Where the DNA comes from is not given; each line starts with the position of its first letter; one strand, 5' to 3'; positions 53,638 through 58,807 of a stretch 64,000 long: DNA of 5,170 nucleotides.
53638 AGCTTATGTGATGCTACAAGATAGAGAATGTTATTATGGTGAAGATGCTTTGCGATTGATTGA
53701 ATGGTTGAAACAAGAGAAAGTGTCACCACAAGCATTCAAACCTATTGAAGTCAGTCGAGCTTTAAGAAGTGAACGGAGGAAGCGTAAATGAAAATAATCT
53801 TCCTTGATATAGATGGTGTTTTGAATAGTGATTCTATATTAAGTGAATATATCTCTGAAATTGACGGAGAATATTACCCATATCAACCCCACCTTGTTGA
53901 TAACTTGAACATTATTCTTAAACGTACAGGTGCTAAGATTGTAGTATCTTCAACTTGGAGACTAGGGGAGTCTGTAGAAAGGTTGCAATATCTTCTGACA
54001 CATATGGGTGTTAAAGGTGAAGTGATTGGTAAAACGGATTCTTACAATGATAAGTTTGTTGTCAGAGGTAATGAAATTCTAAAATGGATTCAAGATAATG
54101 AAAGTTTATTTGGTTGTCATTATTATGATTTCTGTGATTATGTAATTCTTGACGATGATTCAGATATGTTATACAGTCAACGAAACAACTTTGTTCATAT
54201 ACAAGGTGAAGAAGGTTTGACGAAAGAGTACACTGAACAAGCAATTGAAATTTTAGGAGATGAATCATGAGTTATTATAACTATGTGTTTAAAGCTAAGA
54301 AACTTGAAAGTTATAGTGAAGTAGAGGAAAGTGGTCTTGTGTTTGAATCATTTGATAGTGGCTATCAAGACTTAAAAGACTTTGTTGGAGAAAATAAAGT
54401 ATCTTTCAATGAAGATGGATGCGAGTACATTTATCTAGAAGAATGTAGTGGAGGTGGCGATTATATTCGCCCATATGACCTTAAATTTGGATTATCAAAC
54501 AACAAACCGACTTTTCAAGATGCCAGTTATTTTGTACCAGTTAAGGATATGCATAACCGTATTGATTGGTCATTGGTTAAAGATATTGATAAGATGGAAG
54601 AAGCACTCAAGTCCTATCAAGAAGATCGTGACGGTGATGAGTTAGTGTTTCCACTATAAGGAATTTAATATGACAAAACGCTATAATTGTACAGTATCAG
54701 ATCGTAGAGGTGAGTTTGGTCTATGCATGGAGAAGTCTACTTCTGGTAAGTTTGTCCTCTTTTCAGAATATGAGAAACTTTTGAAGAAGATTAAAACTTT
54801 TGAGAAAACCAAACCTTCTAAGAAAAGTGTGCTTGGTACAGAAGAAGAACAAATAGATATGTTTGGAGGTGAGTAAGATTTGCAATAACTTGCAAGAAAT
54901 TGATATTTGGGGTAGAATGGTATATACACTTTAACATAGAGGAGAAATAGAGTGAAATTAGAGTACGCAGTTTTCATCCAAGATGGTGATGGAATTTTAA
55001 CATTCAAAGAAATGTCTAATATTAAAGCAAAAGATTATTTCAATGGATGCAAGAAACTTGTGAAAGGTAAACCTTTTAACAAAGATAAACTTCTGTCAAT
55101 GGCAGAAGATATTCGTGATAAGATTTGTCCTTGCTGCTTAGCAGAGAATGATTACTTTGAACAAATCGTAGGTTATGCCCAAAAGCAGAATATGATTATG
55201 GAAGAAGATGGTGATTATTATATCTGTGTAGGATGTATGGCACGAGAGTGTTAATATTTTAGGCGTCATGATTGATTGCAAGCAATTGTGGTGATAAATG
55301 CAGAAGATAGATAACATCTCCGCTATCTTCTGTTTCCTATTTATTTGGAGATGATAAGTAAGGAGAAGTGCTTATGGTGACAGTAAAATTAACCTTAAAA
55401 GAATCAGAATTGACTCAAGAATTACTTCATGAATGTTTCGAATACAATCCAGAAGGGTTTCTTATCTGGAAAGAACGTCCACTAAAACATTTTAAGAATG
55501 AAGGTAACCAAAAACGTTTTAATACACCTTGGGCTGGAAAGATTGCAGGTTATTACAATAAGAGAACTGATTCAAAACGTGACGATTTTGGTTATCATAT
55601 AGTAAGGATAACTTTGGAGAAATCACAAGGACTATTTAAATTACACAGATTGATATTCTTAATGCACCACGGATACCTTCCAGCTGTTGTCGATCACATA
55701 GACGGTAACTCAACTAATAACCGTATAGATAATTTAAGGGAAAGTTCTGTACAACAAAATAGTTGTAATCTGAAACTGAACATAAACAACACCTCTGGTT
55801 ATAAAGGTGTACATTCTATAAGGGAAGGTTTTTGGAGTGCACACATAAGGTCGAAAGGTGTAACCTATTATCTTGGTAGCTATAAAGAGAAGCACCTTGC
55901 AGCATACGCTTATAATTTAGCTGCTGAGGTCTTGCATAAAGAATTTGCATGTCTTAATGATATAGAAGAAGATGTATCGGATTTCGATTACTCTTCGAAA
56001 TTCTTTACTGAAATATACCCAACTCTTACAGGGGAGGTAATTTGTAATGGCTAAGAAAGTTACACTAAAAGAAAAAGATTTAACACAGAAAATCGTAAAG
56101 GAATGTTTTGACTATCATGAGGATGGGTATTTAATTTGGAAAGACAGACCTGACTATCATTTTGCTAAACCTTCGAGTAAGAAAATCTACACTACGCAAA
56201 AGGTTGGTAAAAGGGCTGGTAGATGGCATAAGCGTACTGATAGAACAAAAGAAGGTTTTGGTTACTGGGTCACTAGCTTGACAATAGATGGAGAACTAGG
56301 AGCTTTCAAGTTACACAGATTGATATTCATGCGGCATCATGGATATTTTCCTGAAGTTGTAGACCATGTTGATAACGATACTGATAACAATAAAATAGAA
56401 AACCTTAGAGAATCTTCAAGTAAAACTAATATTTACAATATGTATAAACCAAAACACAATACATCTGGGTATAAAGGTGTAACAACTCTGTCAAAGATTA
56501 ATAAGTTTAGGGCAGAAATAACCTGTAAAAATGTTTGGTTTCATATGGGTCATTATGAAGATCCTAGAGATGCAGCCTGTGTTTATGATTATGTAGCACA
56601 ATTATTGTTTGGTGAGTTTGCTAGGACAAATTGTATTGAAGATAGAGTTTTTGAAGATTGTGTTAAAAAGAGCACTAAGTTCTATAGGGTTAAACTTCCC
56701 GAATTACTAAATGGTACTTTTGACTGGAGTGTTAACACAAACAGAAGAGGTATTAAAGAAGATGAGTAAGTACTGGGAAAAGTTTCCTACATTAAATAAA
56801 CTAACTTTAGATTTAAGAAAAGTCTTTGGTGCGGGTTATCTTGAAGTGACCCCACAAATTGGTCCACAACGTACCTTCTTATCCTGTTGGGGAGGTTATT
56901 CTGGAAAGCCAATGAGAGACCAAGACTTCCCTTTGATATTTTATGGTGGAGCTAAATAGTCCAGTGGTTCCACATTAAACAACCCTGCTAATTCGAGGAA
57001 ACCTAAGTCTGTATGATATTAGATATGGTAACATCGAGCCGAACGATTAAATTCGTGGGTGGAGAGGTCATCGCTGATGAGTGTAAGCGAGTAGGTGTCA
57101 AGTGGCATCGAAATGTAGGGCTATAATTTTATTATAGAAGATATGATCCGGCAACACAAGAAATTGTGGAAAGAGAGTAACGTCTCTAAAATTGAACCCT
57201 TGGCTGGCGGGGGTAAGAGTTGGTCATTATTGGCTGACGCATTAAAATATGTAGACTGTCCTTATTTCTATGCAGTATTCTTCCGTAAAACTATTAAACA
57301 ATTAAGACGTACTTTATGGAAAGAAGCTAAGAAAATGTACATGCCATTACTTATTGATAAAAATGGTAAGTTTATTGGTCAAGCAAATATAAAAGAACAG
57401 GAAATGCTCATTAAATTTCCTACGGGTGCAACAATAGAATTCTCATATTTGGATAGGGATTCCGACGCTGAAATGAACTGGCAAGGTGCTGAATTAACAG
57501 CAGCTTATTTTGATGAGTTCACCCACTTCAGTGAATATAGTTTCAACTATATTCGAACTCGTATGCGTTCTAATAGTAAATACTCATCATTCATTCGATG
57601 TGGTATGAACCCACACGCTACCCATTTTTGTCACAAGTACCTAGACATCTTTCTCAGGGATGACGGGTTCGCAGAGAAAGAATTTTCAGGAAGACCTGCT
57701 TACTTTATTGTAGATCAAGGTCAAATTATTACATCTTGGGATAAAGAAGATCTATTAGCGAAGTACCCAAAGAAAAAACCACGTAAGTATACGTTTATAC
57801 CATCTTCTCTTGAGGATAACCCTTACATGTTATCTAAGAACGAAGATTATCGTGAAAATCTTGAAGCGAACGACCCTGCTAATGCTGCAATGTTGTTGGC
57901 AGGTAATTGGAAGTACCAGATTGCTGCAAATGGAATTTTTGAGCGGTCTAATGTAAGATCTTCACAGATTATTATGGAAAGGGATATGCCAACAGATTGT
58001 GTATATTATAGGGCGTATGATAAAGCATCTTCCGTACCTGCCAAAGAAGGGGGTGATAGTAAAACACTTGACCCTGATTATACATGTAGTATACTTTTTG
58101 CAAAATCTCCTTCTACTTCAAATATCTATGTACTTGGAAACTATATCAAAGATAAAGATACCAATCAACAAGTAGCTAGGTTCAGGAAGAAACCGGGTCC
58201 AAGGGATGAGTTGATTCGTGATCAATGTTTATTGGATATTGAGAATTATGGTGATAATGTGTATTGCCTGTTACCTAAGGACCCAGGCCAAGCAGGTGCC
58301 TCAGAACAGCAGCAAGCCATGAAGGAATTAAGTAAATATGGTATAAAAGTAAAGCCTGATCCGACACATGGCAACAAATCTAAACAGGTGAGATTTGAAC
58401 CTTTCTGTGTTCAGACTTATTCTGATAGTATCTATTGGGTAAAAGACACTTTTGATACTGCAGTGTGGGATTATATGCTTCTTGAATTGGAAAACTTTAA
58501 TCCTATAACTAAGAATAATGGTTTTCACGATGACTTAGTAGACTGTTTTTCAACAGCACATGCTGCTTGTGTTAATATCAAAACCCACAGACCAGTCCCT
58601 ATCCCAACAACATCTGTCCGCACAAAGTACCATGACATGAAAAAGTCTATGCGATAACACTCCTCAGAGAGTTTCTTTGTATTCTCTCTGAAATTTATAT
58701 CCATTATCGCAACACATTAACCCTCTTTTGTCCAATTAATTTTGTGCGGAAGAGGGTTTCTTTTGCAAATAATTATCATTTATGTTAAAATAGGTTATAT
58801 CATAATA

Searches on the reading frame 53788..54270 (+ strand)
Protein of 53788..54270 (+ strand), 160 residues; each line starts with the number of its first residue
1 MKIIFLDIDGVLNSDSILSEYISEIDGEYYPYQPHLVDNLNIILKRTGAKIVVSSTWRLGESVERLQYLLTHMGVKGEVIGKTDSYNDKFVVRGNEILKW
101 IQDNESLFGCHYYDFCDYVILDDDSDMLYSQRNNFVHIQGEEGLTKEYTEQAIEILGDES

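Call 20: search_protein_families(library=pfam, proteins=[window:53788-54270:+], max_evalue=0.01)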
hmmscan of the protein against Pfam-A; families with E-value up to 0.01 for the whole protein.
window:53788-54270:+ (160 aa): 1 family
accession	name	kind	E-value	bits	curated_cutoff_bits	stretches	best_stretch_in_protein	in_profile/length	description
PF18143.6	HAD_SAK_2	-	2e-27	96.7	27.5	1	3-147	1-137/139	HAD domain in Swiss Army Knife RNA repair proteins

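Call 21: search_protein_families(library=phrogs, proteins=[window:53788-54270:+], max_evalue=0.001)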
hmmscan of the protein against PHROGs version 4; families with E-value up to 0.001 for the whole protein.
window:53788-54270:+ (160 aa): 2 families
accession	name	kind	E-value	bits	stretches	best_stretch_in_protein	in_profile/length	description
phrog_1818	-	unknown function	1.9e-43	149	1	1-158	5-154/161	-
phrog_38681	-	unknown function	8.7e-26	90.9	1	70-157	2-90/101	-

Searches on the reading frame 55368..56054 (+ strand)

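Call 20: search_protein_families(library=pfam, proteins=[window:55368-56054:+], max_evalue=0.01)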
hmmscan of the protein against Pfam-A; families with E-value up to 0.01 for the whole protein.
window:55368-56054:+ (228 aa): 1 family
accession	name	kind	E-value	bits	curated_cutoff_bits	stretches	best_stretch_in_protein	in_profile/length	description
PF13392.12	HNH_3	-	1.9e-16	59.9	24.8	1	91-132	2-45/46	HNH endonuclease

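Call 21: search_protein_families(library=phrogs, proteins=[window:55368-56054:+], max_evalue=0.001)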
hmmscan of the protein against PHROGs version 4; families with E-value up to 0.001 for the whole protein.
window:55368-56054:+ (228 aa): 11 families
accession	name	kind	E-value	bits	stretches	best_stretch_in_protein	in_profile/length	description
phrog_99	-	DNA, RNA and nucleotide metabolism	4.4e-56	192.2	1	8-208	102-278/383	HNH endonuclease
phrog_4578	-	DNA, RNA and nucleotide metabolism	4.5e-24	85.8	1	97-199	19-124/130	HNH endonuclease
phrog_59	-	DNA, RNA and nucleotide metabolism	1.8e-13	51.7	1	65-132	161-232/423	HNH endonuclease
phrog_959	-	DNA, RNA and nucleotide metabolism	1.5e-11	45.2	1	55-132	22-103/138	HNH endonuclease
phrog_3593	-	DNA, RNA and nucleotide metabolism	2.1e-09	38.4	1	87-183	90-190/210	HNH endonuclease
phrog_374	-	DNA, RNA and nucleotide metabolism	3.3e-09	37.1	1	108-196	326-413/617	HNH endonuclease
phrog_36769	-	unknown function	3.1e-08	34.3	1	88-193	240-352/367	-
phrog_1492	-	DNA, RNA and nucleotide metabolism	0.00012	22.4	1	72-132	94-156/414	HNH endonuclease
phrog_1891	-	DNA, RNA and nucleotide metabolism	0.00016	22.2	1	70-124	146-201/255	HNH endonuclease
phrog_14913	-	DNA, RNA and nucleotide metabolism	0.00022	22.3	1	83-130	33-83/149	HNH endonuclease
phrog_10822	-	DNA, RNA and nucleotide metabolism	0.00064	20.4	0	108-124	121-137/245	HNH endonuclease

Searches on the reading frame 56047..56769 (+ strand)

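Call 20: search_protein_families(library=pfam, proteins=[window:56047-56769:+], max_evalue=0.01)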
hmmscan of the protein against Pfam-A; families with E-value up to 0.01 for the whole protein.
window:56047-56769:+ (240 aa): 1 family
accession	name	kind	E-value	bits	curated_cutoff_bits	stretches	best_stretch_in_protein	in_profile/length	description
PF13392.12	HNH_3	-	5.3e-13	48.8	24.8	1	88-128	2-44/46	HNH endonuclease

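Call 21: search_protein_families(library=phrogs, proteins=[window:56047-56769:+], max_evalue=0.001)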
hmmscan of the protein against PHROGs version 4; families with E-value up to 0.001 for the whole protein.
window:56047-56769:+ (240 aa): 9 families
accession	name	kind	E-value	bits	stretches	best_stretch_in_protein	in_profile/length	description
phrog_99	-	DNA, RNA and nucleotide metabolism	6.9e-45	155.3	1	4-201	101-273/383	HNH endonuclease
phrog_4578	-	DNA, RNA and nucleotide metabolism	1.9e-21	77.3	1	96-195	21-122/130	HNH endonuclease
phrog_59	-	DNA, RNA and nucleotide metabolism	1.1e-10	42.5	1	30-169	139-280/423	HNH endonuclease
phrog_3593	-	DNA, RNA and nucleotide metabolism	1.2e-09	39.2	1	89-190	95-199/210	HNH endonuclease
phrog_959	-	DNA, RNA and nucleotide metabolism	1.5e-08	35.5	1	62-144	33-118/138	HNH endonuclease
phrog_374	-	DNA, RNA and nucleotide metabolism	1.1e-07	32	1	105-203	326-426/617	HNH endonuclease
phrog_36769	-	unknown function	1.4e-06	28.9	1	83-183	238-343/367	-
phrog_15471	-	DNA, RNA and nucleotide metabolism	2.3e-06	28.6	1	69-175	14-99/183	HNH endonuclease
phrog_1492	-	DNA, RNA and nucleotide metabolism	0.0005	20.3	1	61-140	84-167/414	HNH endonuclease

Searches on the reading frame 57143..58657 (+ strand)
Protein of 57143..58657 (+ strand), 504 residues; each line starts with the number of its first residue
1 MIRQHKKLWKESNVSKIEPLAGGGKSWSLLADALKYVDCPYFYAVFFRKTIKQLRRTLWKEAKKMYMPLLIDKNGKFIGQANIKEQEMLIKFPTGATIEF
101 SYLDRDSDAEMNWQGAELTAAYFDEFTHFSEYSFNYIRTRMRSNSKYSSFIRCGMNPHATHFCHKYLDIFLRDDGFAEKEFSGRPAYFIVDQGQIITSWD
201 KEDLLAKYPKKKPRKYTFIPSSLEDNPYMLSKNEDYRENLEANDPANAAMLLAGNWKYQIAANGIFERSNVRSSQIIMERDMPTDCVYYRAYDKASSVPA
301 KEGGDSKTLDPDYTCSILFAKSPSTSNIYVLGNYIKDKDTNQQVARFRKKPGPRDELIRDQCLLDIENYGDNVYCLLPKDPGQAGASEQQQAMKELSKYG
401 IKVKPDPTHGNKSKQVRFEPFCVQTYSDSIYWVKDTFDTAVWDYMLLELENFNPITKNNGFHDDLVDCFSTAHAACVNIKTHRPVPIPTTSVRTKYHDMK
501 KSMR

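Call 20: search_protein_families(library=pfam, proteins=[window:57143-58657:+], max_evalue=0.01)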
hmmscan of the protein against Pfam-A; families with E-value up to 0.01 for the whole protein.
window:57143-58657:+ (504 aa): 2 families
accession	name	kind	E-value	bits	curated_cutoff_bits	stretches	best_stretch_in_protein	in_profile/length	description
PF03237.21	Terminase_6N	-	1.2e-15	58.2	22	1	23-270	8-212/215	Terminase large subunit, T4likevirus-type, N-terminal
PF04466.19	Terminase_3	-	0.0012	18.8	23.2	1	80-189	64-164/201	Phage terminase large subunit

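Call 21: search_protein_families(library=phrogs, proteins=[window:57143-58657:+], max_evalue=0.001)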
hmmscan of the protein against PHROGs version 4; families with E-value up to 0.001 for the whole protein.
window:57143-58657:+ (504 aa): 7 families
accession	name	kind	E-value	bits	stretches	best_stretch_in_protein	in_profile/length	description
phrog_979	-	head and packaging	2.9e-154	516.2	1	21-503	175-626/642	terminase large subunit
phrog_9526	-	head and packaging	1e-42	147.5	1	20-255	33-269/280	terminase large subunit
phrog_9453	-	head and packaging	1.3e-31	111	1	255-490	2-224/233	terminase large subunit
phrog_2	-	head and packaging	4.9e-18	66.2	1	22-478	287-594/807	terminase large subunit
phrog_12171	-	head and packaging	1.4e-08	35.8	1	370-477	2-96/110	terminase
phrog_38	-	head and packaging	1.1e-05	25.4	1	310-484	562-711/760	terminase large subunit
phrog_3717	-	head and packaging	0.00048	20.7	0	81-158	89-165/277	terminase large subunit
